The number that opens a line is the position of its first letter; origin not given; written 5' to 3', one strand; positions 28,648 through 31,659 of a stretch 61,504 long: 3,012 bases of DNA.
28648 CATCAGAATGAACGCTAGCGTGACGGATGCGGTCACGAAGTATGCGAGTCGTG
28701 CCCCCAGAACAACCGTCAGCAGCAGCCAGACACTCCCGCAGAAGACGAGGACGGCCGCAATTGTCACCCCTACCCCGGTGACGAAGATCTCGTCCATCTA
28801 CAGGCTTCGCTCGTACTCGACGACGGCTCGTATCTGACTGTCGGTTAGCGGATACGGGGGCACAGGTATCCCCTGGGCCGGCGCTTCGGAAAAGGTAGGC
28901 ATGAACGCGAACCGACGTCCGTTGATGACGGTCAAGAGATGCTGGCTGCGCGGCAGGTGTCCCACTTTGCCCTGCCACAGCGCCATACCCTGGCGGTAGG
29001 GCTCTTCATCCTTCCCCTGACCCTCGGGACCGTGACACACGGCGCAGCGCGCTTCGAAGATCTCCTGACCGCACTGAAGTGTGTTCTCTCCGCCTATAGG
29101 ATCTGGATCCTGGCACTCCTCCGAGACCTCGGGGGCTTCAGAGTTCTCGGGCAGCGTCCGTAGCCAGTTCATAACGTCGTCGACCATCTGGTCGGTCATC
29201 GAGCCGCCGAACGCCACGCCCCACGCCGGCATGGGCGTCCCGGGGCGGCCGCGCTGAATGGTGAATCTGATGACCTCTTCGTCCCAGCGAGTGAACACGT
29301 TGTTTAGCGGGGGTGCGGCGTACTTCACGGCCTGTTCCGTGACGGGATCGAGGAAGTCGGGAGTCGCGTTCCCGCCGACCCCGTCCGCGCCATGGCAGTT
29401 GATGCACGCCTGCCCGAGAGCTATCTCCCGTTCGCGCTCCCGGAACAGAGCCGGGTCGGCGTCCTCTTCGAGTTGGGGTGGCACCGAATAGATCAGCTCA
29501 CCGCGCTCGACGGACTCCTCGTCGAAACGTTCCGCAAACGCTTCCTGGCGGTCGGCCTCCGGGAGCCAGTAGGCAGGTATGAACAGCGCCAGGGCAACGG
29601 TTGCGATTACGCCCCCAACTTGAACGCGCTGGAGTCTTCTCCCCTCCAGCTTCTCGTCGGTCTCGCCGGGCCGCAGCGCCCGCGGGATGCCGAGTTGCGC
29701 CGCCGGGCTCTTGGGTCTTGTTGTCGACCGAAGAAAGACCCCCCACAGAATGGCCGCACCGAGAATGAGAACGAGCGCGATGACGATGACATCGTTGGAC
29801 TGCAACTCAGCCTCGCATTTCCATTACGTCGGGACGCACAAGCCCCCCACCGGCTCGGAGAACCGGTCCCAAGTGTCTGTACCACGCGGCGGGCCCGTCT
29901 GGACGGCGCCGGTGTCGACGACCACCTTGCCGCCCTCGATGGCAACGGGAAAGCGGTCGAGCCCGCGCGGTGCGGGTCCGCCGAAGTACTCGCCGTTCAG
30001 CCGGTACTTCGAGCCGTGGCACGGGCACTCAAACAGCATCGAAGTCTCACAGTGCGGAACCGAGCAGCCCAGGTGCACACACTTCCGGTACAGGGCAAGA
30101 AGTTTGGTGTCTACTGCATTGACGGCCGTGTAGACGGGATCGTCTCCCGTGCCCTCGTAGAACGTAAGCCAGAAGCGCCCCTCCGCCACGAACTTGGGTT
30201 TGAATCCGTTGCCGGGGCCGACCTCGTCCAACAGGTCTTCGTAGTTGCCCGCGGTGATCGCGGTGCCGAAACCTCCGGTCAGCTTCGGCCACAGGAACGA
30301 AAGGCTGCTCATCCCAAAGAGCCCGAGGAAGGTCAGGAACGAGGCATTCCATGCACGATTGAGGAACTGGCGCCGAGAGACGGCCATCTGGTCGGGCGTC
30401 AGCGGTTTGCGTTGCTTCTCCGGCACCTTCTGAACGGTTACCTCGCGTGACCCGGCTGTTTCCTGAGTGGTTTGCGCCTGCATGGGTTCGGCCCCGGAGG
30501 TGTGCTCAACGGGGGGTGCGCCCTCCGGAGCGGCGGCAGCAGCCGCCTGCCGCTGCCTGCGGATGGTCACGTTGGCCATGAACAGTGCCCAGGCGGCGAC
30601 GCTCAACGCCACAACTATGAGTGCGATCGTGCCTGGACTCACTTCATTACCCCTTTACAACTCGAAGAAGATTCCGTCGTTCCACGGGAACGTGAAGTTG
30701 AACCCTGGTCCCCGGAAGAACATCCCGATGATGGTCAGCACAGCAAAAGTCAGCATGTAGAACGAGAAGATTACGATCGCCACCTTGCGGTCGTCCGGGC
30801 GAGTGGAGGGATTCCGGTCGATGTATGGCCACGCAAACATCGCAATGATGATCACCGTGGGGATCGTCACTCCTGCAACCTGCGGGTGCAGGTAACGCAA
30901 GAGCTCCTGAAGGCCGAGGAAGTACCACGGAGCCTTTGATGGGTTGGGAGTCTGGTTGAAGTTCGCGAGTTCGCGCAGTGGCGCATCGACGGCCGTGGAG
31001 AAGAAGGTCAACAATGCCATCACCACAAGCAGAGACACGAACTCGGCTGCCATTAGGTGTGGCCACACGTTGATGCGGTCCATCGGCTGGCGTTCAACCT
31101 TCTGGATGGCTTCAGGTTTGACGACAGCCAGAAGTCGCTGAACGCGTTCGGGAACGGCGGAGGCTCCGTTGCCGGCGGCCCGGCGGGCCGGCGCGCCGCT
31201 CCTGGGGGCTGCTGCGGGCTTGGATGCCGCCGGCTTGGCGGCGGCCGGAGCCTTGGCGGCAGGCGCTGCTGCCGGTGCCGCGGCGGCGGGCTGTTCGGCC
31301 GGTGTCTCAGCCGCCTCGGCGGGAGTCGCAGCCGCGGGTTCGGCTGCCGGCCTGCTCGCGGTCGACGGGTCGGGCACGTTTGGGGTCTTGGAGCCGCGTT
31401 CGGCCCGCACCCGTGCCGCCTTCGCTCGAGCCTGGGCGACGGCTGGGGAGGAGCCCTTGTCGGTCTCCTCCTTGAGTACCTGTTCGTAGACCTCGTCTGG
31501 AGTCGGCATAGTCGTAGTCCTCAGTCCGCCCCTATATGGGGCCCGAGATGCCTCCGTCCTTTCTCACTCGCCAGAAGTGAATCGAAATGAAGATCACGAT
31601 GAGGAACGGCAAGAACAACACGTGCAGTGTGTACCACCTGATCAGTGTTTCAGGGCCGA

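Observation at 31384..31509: Conserved N-terminal cytoplasmic module plus Ala/Pro-rich linker shared by bc subunit IV and a cupredoxin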

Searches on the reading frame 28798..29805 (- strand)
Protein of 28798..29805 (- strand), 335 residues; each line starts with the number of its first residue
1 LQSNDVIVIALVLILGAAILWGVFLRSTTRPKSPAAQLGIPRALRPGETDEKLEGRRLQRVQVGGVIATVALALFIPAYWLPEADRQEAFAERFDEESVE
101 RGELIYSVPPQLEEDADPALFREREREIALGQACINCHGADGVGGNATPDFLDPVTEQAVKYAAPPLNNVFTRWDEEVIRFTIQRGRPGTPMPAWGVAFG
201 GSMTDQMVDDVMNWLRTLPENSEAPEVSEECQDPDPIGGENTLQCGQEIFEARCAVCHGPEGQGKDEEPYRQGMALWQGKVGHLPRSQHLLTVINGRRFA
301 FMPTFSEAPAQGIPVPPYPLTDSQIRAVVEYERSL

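Call 4: search_protein_families(library=pfam, proteins=[window:28798-29805:-], max_evalue=0.01)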
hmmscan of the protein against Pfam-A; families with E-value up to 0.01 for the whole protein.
window:28798-29805:- (335 aa): 2 families
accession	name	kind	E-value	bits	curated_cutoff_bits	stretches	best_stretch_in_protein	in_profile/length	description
PF00034.26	Cytochrom_C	-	1.5e-18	68.3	21.3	2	246-331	4-85/90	Cytochrome c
PF13442.11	Cytochrome_CBB3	-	4.4e-14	53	27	2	132-215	12-68/68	Cytochrome C oxidase, cbb3-type, subunit III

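Call 73: search_protein_families(library=ncbifam, proteins=[window:28798-29805:-], max_evalue=0.001)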
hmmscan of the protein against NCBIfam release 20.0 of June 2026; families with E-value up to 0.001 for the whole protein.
window:28798-29805:- (335 aa): 9 families
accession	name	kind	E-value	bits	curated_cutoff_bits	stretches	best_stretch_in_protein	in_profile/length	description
TIGR00782.1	ccoP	equivalog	2.3e-12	46.8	179.95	1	124-334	108-280/285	cytochrome-c oxidase, cbb3-type subunit III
NF011054.0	PRK14486.1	equivalog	1.2e-06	28.2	447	1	233-307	204-273/294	putative bifunctional cbb3-type cytochrome c oxidase subunit II/cytochrome c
NF045774.1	cytochro_C551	exception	1.3e-06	28.3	118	0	239-265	35-61/110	cytochrome c551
NF050122.1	bc1_QcrC_actin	exception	1.7e-06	27.5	200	1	240-270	38-68/253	cytochrome bc1 complex diheme cytochrome c subunit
NF045773.1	cytochro_C550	exception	7.4e-06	25.9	125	0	126-151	52-76/118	cytochrome c550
TIGR02603.1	CxxCH_TIGR02603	domain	7.6e-05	22.7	68.15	0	129-159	9-39/134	putative heme-binding domain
TIGR04494.1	c550_PedF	equivalog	0.00018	21.4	122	0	225-262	31-70/133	cytochrome c-550 PedF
TIGR03874.1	4cys_cytochr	equivalog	0.0002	21.2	161.75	0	247-269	37-59/143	c-type cytochrome, methanol metabolism-related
TIGR04485.1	thiosulf_SoxX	equivalog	0.00044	20.9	61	0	134-217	5-77/78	sulfur oxidation c-type cytochrome SoxX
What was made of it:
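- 28798..33158 (-): Host operon of the first copy: small TM protein (32751-33158), 2x[4Fe-4S] ferredoxin (32322-32744), cytochrome b6 (31532-32407), subunit IV, Rieske (29824-30642), dihaem cytochrome c (28798-29805). Pfam hits (call 4) and NCBIfam hits (call 73).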

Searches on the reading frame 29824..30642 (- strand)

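Call 4: search_protein_families(library=pfam, proteins=[window:29824-30642:-], max_evalue=0.01)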
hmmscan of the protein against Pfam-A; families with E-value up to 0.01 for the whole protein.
window:29824-30642:- (272 aa): 1 family
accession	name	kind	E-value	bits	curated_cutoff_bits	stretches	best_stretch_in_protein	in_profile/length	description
PF00355.32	Rieske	-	2.6e-08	34.1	20.3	1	175-232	29-88/88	Rieske [2Fe-2S] domain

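Call 73: search_protein_families(library=ncbifam, proteins=[window:29824-30642:-], max_evalue=0.001)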
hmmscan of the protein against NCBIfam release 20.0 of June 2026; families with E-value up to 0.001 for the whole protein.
window:29824-30642:- (272 aa): 6 families
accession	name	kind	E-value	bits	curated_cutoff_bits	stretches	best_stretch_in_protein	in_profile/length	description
NF010001.0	PRK13474.1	subfamily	1.1e-18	67.1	154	1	83-244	7-163/178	cytochrome b6-f complex iron-sulfur subunit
NF045928.1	Cytb6fFeSPetC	equivalog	2.6e-18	66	250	1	83-254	7-174/179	cytochrome b6-f complex iron-sulfur subunit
TIGR01416.1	Rieske_proteo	equivalog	6.4e-11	42.6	97.4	1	176-235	104-167/176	ubiquinol-cytochrome c reductase iron-sulfur subunit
NF007422.0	PRK09965.1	equivalog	9.8e-06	25.6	113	1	170-245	24-101/106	bifunctional 3-phenylpropionate/cinnamic acid dioxygenase ferredoxin subunit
NF042948.2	3PPDioc_HcaC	equivalog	4.4e-05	23.7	150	1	172-243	27-101/105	3-phenylpropionate/cinnamic acid dioxygenase ferredoxin subunit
NF050121.1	bc1_QcrA_actin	exception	0.00039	20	275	1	183-236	242-298/319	cytochrome bc1 complex Rieske iron-sulfur subunit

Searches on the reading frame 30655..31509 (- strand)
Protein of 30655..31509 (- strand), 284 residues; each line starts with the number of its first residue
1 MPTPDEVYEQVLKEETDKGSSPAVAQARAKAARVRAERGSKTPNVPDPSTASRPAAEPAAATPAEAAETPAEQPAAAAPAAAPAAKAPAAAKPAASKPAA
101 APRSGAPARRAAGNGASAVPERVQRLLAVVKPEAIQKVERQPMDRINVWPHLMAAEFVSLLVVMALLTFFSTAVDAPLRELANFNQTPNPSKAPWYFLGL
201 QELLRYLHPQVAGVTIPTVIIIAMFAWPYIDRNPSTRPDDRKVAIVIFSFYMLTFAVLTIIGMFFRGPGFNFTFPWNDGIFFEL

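Call 4: search_protein_families(library=pfam, proteins=[window:30655-31509:-], max_evalue=0.01)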
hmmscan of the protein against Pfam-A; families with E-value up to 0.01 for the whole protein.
window:30655-31509:- (284 aa): 1 family
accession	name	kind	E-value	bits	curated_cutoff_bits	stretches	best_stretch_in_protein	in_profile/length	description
PF00032.22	Cytochrom_B_C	-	5.7e-10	39.8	20.7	1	182-263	2-83/102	Cytochrome b(C-terminal)/b6/petD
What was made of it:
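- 30655..31155 (-): Conserved juxtamembrane segment (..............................) plus the three-helix PetD/subunit IV core with an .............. (PEWY-type) motif. PF00032 E=5.7e-10 (call 4).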

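Call 19: search_protein_families(library=ncbifam, proteins=[window:30655-31509:-], max_evalue=0.01)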
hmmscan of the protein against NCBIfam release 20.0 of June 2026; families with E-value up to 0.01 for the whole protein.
window:30655-31509:- (284 aa): 1 family
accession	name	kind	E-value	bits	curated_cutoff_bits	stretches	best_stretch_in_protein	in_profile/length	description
NF040970.1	memb_ExtQ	equivalog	7.4e-15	55.4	150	1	150-275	6-133/134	selenite/tellurite reduction operon b-type cytochrome membrane protein ExtQ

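Call 43: find_homologous_proteins(query=window:30655-31509:-, max_evalue=0.00001)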
Query window:30655-31509:- (284 aa): 7883 proteins with E <= 0.00001 among 8000 candidates; the best 120 are listed.
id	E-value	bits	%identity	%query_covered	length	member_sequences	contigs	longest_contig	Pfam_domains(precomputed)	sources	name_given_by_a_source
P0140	7.5e-178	608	100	100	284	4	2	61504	PF00032.23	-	-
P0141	4.8e-161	553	87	100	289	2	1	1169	PF00032.23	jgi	jgi:hypothetical protein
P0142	2.0e-160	551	89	100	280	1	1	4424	PF00032.23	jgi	-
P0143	2.3e-160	551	86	100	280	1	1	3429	PF00032.23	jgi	-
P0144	4.7e-160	550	89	100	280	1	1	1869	PF00032.23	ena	-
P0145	1.8e-159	548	88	100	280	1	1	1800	PF00032.23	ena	-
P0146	4.5e-159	546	88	100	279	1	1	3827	PF00032.23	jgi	jgi:hypothetical protein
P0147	1.3e-158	545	88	100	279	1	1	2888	PF00032.23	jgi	jgi:hypothetical protein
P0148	6.8e-158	543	89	100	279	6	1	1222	PF00032.23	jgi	jgi:menaquinol-cytochrome c reductase cytochrome b/c subunit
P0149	3.5e-157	540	85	100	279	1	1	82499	PF00032.23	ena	-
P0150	1.3e-155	535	84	100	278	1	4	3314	PF00032.23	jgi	jgi:menaquinol-cytochrome c reductase cytochrome b/c subunit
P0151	9.1e-153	526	86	100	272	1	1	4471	PF00032.23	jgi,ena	-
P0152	9.4e-153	526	84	100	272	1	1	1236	PF00032.23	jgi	jgi:hypothetical protein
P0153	2.6e-152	524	86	100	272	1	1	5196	PF00032.23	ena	-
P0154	2.6e-152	524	86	100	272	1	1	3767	PF00032.23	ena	-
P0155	1.1e-144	499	82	100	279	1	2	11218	PF00032.23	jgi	jgi:menaquinol-cytochrome c reductase cytochrome b/c subunit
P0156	1.8e-144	499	82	100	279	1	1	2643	PF00032.23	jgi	jgi:menaquinol-cytochrome c reductase cytochrome b/c subunit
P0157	3.1e-144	498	82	100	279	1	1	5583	PF00032.23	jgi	jgi:menaquinol-cytochrome c reductase cytochrome b/c subunit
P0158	6.9e-144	497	81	100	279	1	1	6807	PF00032.23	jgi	jgi:menaquinol-cytochrome c reductase cytochrome b/c subunit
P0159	1.8e-143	495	80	100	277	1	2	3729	PF00032.23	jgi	jgi:quinol---cytochrome c reductase cytochrome c subunit, bacillus type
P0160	2.0e-143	495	82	100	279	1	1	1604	PF00032.23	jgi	jgi:menaquinol-cytochrome c reductase cytochrome b/c subunit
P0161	7.3e-143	493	79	100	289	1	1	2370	PF00032.23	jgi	jgi:menaquinol-cytochrome c reductase cytochrome b/c subunit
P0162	2.3e-142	492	78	100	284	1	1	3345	PF00032.23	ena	-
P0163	2.9e-142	491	83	100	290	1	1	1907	PF00032.23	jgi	jgi:hypothetical protein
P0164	3.3e-142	491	78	100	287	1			PF00032.23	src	-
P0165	4.8e-142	491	82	100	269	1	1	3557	PF00032.23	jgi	jgi:menaquinol-cytochrome c reductase cytochrome b/c subunit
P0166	8.3e-142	490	82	100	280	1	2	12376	PF00032.23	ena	-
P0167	9.1e-142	490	82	100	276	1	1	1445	PF00032.23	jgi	jgi:menaquinol-cytochrome c reductase cytochrome b/c subunit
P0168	1.6e-141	489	81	100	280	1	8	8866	PF00032.23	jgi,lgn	jgi:menaquinol-cytochrome c reductase cytochrome b/c subunit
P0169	2.2e-141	488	81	100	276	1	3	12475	PF00032.23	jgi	jgi:menaquinol-cytochrome c reductase cytochrome b/c subunit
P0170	2.9e-141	488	80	100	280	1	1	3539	PF00032.23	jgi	jgi:menaquinol-cytochrome c reductase cytochrome b/c subunit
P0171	5.4e-141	487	80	100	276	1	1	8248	PF00032.23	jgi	jgi:menaquinol-cytochrome c reductase cytochrome b/c subunit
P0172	2.3e-140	485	78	100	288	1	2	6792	PF00032.23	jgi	jgi:menaquinol-cytochrome c reductase cytochrome b/c subunit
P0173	2.9e-140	485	79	100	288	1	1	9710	PF00032.23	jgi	jgi:menaquinol-cytochrome c reductase cytochrome b/c subunit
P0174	2.9e-140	485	79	100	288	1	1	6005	PF00032.23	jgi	jgi:menaquinol-cytochrome c reductase cytochrome b/c subunit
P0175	3.3e-140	485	76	100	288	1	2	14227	PF00032.23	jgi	jgi:menaquinol-cytochrome c reductase cytochrome b/c subunit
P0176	3.5e-140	485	78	100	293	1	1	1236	PF00032.23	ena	-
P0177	5.0e-140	484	77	100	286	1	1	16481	PF00032.23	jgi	jgi:menaquinol-cytochrome c reductase cytochrome b/c subunit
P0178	1.0e-139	483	77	100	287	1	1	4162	PF00032.23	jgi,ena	jgi:hypothetical protein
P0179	1.9e-139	482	79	100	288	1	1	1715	PF00032.23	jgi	jgi:menaquinol-cytochrome c reductase cytochrome b/c subunit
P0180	2.0e-139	482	79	100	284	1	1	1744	PF00032.23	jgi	jgi:menaquinol-cytochrome c reductase cytochrome b/c subunit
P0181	2.6e-139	482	78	100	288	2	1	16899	PF00032.23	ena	-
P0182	2.6e-139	482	78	100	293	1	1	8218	PF00032.23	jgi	jgi:menaquinol-cytochrome c reductase cytochrome b/c subunit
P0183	6.3e-139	480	79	100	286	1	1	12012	PF00032.23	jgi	jgi:menaquinol-cytochrome c reductase cytochrome b/c subunit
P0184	6.5e-139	480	79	100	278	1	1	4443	PF00032.23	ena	-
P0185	8.1e-139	480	81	100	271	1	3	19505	PF00032.23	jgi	jgi:menaquinol-cytochrome c reductase cytochrome b/c subunit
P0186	2.2e-138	479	78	100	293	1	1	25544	PF00032.23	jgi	jgi:menaquinol-cytochrome c reductase cytochrome b/c subunit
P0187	2.4e-138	478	77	100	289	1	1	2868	PF00032.23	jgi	jgi:hypothetical protein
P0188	9.2e-138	477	77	100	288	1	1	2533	PF00032.23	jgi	jgi:menaquinol-cytochrome c reductase cytochrome b/c subunit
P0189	9.3e-138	477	76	100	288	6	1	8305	PF00032.23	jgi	jgi:menaquinol-cytochrome c reductase cytochrome b/c subunit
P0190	9.9e-138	476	79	100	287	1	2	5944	PF00032.23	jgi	jgi:menaquinol-cytochrome c reductase cytochrome b/c subunit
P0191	3.6e-137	475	79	100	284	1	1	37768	PF00032.23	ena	-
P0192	4.7e-137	474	77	100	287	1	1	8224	PF00032.23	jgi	jgi:menaquinol-cytochrome c reductase cytochrome b/c subunit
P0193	7.0e-137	474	78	100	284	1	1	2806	PF00032.23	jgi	jgi:hypothetical protein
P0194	1.1e-136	473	78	100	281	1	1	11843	PF00032.23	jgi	jgi:menaquinol-cytochrome c reductase cytochrome b/c subunit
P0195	1.4e-136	473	78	100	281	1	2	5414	PF00032.23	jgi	jgi:menaquinol-cytochrome c reductase cytochrome b/c subunit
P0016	1.4e-136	473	78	100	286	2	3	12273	PF00032.23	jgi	jgi:menaquinol-cytochrome c reductase cytochrome b/c subunit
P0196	1.9e-136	472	76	100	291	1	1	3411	PF00032.23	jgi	jgi:menaquinol-cytochrome c reductase cytochrome b/c subunit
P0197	2.6e-136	472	78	100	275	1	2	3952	PF00032.23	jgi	jgi:menaquinol-cytochrome c reductase cytochrome b/c subunit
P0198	3.1e-136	472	78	100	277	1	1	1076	PF00032.23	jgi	jgi:menaquinol-cytochrome c reductase cytochrome b/c subunit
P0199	3.4e-136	471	78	100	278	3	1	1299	PF00032.23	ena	-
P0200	3.4e-136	471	78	100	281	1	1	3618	PF00032.23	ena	-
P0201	3.5e-136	471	76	100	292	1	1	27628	PF00032.23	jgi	jgi:menaquinol-cytochrome c reductase cytochrome b/c subunit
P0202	3.6e-136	471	78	100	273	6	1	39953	PF00032.23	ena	-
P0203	3.8e-136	471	79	100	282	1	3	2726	PF00032.23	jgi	jgi:menaquinol-cytochrome c reductase cytochrome b/c subunit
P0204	4.2e-136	471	78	100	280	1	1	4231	PF00032.23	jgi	jgi:menaquinol-cytochrome c reductase cytochrome b/c subunit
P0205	4.3e-136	471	74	100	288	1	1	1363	PF00032.23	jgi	jgi:menaquinol-cytochrome c reductase cytochrome b/c subunit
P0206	6.9e-136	470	78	100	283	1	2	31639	PF00032.23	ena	-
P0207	7.4e-136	470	77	100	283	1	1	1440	PF00032.23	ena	-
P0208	8.7e-136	470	79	100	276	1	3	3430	PF00032.23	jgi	jgi:menaquinol-cytochrome c reductase cytochrome b/c subunit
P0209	8.9e-136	470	78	100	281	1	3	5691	PF00032.23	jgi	jgi:menaquinol-cytochrome c reductase cytochrome b/c subunit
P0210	9.7e-136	470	76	100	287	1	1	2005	PF00032.23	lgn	-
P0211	1.0e-135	470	71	100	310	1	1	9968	PF00032.23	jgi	jgi:quinol---cytochrome c reductase cytochrome c subunit, bacillus type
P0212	1.6e-135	469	78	100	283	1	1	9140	PF00032.23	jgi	jgi:menaquinol-cytochrome c reductase cytochrome b/c subunit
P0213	1.7e-135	469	79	100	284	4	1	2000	PF00032.23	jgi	jgi:hypothetical protein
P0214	1.9e-135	469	78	100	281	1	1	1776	PF00032.23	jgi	jgi:menaquinol-cytochrome c reductase cytochrome b/c subunit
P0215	2.0e-135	469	78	100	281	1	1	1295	PF00032.23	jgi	jgi:menaquinol-cytochrome c reductase cytochrome b/c subunit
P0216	2.1e-135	469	78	100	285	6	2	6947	PF00032.23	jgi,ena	-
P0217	2.3e-135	469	77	100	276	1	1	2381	PF00032.23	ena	-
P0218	2.6e-135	469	77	100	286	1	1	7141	PF00032.23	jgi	jgi:menaquinol-cytochrome c reductase cytochrome b/c subunit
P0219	2.7e-135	468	77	100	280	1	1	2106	PF00032.23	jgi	jgi:menaquinol-cytochrome c reductase cytochrome b/c subunit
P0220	3.6e-135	468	78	100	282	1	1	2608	PF00032.23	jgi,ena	jgi:hypothetical protein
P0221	3.7e-135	468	77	100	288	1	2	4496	PF00032.23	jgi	jgi:menaquinol-cytochrome c reductase cytochrome b/c subunit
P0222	4.0e-135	468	77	100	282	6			PF00032.23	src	-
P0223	4.4e-135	468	78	100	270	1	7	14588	PF00032.23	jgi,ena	jgi:menaquinol-cytochrome c reductase cytochrome b/c subunit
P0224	5.0e-135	468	76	100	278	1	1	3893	PF00032.23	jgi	jgi:hypothetical protein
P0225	6.1e-135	467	76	100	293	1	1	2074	PF00032.23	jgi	jgi:menaquinol-cytochrome c reductase cytochrome b/c subunit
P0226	6.3e-135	467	78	100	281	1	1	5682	PF00032.23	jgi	jgi:menaquinol-cytochrome c reductase cytochrome b/c subunit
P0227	6.7e-135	467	78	100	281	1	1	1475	PF00032.23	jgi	jgi:menaquinol-cytochrome c reductase cytochrome b/c subunit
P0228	6.9e-135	467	80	100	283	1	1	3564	PF00032.23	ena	-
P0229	8.2e-135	467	77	100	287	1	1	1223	PF00032.23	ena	-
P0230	1.0e-134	467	76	100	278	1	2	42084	PF00032.23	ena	-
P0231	1.2e-134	466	76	100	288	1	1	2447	PF00032.23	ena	-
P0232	1.6e-134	466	77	100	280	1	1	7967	PF00032.23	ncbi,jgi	jgi:hypothetical protein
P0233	1.9e-134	466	76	100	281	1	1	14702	PF00032.23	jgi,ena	jgi:hypothetical protein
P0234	2.0e-134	466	77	100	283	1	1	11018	PF00032.23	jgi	jgi:menaquinol-cytochrome c reductase cytochrome b/c subunit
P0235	2.3e-134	465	78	100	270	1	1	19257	PF00032.23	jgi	jgi:menaquinol-cytochrome c reductase cytochrome b/c subunit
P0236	2.4e-134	465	78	100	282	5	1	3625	PF00032.23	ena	-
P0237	2.6e-134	465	78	100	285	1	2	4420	PF00032.23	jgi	jgi:menaquinol-cytochrome c reductase cytochrome b/c subunit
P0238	2.7e-134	465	79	100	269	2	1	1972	PF00032.23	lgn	-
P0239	2.8e-134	465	77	100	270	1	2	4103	PF00032.23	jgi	jgi:menaquinol-cytochrome c reductase cytochrome b/c subunit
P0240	3.3e-134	465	76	100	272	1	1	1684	PF00032.23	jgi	jgi:hypothetical protein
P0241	3.5e-134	465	76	100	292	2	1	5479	PF00032.23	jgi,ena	-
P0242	3.6e-134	465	77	100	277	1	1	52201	PF00032.23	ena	-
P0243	3.7e-134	465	78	100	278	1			PF00032.23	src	-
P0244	3.7e-134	465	78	100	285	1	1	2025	PF00032.23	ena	-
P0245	4.6e-134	464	75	100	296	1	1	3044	PF00032.23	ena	-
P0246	4.8e-134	464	75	100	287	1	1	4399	PF00032.23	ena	-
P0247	5.5e-134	464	77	100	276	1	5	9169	PF00032.23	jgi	jgi:menaquinol-cytochrome c reductase cytochrome b/c subunit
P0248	6.5e-134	464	75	100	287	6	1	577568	PF00032.23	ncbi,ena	-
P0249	7.3e-134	464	76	100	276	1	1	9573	PF00032.23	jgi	jgi:quinol---cytochrome c reductase cytochrome c subunit, bacillus type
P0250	7.8e-134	464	78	100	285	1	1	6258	PF00032.23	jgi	jgi:menaquinol-cytochrome c reductase cytochrome b/c subunit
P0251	8.2e-134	464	76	100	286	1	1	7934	PF00032.23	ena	-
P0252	9.6e-134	463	78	100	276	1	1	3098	PF00032.23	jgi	jgi:hypothetical protein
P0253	9.6e-134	463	78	100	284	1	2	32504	PF00032.23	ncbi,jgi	jgi:hypothetical protein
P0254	1.0e-133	463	75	100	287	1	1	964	PF00032.23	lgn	-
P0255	1.0e-133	463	75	100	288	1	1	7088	PF00032.23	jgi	jgi:menaquinol-cytochrome c reductase cytochrome b/c subunit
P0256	1.1e-133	463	76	100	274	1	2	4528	PF00032.23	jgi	jgi:menaquinol-cytochrome c reductase cytochrome b/c subunit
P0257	1.1e-133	463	78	100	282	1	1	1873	PF00032.23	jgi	jgi:menaquinol-cytochrome c reductase cytochrome b/c subunit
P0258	1.1e-133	463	77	100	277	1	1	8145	PF00032.23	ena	-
